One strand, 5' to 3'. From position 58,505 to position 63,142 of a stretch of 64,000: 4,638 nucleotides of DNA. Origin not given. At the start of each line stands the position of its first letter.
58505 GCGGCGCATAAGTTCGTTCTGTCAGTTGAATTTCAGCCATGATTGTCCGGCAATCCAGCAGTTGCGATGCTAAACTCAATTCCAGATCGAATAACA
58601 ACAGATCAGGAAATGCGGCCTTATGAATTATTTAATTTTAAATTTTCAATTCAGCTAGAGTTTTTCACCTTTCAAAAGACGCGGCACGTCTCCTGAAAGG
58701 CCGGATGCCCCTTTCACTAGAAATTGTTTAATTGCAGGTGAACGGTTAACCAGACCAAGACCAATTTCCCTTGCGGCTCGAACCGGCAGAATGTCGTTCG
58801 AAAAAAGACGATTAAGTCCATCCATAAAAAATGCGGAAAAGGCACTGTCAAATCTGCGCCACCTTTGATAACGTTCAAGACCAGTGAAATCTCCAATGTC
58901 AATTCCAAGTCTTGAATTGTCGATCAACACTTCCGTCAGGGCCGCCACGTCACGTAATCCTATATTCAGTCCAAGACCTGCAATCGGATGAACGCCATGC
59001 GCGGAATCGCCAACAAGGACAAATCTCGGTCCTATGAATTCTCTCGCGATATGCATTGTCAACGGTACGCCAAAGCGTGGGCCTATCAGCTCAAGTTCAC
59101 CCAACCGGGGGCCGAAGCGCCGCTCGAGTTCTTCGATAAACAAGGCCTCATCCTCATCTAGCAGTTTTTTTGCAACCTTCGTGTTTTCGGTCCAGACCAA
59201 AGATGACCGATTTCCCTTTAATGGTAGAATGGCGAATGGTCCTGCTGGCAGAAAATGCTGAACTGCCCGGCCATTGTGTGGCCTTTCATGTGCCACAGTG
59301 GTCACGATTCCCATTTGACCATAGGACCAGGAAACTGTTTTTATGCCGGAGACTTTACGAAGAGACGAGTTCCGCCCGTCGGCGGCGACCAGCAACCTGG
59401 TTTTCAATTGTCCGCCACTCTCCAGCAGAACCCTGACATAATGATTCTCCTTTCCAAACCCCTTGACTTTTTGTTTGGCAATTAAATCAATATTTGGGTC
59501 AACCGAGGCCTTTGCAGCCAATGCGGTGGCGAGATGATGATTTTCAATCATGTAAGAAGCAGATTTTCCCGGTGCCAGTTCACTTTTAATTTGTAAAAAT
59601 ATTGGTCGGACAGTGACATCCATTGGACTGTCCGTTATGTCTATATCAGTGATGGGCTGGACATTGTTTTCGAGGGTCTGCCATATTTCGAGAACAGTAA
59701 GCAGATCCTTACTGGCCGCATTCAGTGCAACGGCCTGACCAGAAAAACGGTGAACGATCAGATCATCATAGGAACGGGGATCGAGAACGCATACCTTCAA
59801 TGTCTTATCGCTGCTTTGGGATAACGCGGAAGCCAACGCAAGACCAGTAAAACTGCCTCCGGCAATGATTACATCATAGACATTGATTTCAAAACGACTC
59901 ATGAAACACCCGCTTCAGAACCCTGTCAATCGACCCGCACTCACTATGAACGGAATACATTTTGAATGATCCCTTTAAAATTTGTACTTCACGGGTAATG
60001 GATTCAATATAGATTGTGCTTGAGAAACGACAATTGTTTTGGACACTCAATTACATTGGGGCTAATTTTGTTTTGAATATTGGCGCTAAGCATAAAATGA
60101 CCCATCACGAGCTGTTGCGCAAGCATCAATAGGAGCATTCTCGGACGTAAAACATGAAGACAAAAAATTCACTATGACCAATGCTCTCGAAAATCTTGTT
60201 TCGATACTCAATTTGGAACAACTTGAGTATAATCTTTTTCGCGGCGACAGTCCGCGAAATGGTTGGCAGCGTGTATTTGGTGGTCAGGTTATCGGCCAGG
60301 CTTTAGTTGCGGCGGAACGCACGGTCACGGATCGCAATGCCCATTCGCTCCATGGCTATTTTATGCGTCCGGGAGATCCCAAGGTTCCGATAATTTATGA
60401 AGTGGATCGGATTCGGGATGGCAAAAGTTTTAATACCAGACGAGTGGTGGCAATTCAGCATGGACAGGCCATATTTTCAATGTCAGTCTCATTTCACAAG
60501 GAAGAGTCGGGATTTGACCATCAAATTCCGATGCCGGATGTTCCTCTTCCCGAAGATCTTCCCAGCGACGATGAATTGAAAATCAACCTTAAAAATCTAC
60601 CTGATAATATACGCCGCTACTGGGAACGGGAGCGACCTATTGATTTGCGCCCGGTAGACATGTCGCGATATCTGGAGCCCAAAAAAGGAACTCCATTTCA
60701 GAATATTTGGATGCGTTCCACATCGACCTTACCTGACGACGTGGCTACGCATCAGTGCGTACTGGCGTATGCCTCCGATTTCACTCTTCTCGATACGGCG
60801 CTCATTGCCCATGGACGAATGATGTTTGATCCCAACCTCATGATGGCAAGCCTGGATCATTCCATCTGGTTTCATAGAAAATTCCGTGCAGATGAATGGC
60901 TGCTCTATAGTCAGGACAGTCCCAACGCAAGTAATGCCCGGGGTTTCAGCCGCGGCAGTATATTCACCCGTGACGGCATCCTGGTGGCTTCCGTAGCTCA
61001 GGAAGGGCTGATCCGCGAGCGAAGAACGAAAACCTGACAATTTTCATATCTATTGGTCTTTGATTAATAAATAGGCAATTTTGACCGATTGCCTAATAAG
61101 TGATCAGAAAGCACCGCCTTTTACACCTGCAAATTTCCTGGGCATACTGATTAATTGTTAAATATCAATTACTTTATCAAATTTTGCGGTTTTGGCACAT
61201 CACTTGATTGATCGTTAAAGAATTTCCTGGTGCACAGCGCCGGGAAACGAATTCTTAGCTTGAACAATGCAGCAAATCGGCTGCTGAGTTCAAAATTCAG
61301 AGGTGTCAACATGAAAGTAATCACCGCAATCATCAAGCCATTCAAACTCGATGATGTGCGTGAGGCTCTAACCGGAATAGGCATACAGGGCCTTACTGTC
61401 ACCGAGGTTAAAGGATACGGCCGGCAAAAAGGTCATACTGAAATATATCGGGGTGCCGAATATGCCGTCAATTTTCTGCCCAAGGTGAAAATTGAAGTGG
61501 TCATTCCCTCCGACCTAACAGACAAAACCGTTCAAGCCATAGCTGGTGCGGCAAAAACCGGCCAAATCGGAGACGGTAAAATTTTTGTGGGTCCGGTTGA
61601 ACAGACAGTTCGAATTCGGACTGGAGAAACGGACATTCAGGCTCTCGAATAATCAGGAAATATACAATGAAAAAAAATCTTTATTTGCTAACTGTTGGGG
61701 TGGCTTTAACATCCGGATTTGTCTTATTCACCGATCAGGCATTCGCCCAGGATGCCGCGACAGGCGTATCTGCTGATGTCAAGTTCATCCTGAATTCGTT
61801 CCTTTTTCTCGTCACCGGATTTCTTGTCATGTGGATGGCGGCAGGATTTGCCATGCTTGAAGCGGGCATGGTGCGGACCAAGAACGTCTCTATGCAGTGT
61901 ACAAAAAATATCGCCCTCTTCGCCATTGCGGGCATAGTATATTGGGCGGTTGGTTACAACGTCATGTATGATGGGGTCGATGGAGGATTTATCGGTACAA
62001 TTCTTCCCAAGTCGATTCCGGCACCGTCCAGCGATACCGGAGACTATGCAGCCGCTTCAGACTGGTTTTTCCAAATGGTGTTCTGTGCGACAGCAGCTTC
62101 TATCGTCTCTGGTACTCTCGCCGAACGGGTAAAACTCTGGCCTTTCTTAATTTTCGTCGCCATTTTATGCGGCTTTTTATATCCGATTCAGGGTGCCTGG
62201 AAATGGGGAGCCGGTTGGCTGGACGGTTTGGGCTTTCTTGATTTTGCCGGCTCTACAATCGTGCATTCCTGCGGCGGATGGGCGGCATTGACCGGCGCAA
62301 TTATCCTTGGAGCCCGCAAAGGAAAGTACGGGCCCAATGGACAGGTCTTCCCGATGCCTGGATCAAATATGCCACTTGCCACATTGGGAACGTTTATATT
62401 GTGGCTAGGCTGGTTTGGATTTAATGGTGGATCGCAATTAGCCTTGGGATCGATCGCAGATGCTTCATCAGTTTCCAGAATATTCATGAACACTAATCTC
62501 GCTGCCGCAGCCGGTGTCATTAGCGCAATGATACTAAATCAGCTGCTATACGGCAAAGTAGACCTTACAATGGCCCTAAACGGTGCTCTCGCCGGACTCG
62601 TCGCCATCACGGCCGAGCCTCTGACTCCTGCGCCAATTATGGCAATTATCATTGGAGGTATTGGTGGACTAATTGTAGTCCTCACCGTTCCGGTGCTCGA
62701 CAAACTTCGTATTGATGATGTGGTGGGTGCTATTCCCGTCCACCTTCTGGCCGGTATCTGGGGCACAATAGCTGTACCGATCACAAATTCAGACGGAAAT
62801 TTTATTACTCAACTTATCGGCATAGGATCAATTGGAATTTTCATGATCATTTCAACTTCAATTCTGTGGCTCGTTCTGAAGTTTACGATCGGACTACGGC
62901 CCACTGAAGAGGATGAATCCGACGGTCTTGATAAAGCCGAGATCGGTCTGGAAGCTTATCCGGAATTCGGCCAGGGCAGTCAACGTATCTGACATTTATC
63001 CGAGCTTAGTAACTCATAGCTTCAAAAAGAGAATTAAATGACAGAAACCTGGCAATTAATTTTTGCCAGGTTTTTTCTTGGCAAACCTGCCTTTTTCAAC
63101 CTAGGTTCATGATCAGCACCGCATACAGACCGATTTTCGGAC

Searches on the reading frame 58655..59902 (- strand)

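Call 34: search_protein_families(library=pfam, proteins=[window:58655-59902:-])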
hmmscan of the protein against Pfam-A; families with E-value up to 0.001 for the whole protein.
window:58655-59902:- (415 aa): 2 families
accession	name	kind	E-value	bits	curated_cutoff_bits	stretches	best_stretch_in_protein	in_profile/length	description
PF01494.25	FAD_binding_3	-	1.1e-19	71.3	22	1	9-327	2-319/349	FAD binding domain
PF01266.30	DAO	-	0.00049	20.2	27.9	0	119-311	146-347/353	FAD dependent oxidoreductase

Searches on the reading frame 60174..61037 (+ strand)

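Call 34: search_protein_families(library=pfam, proteins=[window:60174-61037:+])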
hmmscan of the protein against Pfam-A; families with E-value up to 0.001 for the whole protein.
window:60174-61037:+ (287 aa): 3 families
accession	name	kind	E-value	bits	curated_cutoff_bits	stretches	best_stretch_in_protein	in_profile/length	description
PF02551.21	Acyl_CoA_thio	-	5.7e-46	156.1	21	2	161-279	17-132/132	Acyl-CoA thioesterase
PF20789.3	4HBT_3C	-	3.1e-26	92.7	24.1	1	150-280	16-140/140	Acyl-CoA thioesterase C-terminal domain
PF13622.12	4HBT_3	-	6.8e-22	78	24.3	1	31-108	5-83/83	Acyl-CoA thioesterase N-terminal domain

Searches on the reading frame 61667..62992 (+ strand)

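Call 34: search_protein_families(library=pfam, proteins=[window:61667-62992:+])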
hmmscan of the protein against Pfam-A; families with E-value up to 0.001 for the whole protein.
window:61667-62992:+ (441 aa): 1 family
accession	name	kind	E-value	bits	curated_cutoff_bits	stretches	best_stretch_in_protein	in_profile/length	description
PF00909.26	Ammonium_transp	-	1e-104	350.9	23.2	1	47-431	3-399/399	Ammonium Transporter Family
